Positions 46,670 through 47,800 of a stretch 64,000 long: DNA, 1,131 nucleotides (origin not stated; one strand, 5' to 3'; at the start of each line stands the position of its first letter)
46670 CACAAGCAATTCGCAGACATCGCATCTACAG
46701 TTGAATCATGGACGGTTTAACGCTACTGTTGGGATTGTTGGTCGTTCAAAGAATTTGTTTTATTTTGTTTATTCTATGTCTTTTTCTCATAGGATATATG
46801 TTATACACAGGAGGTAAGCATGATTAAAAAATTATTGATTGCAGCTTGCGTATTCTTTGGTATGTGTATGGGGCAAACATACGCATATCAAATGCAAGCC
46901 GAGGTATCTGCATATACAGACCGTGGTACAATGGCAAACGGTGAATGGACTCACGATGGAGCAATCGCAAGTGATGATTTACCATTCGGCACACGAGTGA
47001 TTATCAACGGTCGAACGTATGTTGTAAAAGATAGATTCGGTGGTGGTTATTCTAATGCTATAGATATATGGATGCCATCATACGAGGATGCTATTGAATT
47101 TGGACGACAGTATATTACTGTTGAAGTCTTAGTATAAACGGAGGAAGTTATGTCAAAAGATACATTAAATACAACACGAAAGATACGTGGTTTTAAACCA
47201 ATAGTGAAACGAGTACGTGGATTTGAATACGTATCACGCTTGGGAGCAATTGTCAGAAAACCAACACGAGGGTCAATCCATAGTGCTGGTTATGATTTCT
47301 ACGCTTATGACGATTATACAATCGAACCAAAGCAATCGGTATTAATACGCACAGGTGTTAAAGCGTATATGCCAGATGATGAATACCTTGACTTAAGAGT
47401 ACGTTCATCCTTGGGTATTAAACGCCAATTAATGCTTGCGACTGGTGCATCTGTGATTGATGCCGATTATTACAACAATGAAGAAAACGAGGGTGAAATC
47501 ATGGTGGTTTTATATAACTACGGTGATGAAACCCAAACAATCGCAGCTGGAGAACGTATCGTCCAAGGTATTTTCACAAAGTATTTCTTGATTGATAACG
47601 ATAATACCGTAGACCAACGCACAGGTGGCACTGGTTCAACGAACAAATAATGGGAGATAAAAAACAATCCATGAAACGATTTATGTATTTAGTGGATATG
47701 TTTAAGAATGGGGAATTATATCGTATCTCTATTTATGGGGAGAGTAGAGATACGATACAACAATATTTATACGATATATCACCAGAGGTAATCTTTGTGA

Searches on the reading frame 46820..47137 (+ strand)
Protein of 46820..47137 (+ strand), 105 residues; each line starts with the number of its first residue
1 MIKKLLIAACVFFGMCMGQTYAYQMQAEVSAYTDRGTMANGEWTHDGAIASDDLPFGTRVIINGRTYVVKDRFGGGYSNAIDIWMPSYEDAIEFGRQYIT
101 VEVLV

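Call 47: search_protein_families(library=phrogs, proteins=[window:46820-47137:+])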
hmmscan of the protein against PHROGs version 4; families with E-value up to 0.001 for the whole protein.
window:46820-47137:+ (105 aa): 5 families
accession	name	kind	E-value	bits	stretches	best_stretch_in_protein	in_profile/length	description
phrog_6631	-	unknown function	1.2e-09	39.1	1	22-104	160-250/251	-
phrog_22529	-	unknown function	2.6e-07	31.4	1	31-102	74-144/148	-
phrog_9810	-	unknown function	3.4e-07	31.5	1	15-91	84-161/186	-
phrog_2307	-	other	3.3e-06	28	1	52-104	158-211/212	L-alanyl-D-glutamate peptidase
phrog_20590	-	other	4.2e-06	27.5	1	50-102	188-241/242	peptidase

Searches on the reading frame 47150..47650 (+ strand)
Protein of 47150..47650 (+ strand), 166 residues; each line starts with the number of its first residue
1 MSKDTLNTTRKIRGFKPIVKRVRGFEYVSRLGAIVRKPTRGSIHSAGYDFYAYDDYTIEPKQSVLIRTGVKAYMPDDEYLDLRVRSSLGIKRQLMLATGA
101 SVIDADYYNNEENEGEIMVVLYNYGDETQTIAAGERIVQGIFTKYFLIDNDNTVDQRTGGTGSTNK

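Call 47: search_protein_families(library=phrogs, proteins=[window:47150-47650:+])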
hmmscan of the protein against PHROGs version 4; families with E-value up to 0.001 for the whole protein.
window:47150-47650:+ (166 aa): 1 family
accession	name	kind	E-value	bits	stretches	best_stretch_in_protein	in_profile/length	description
phrog_135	-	DNA, RNA and nucleotide metabolism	1.4e-37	131.3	1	31-165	152-290/463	dUTPase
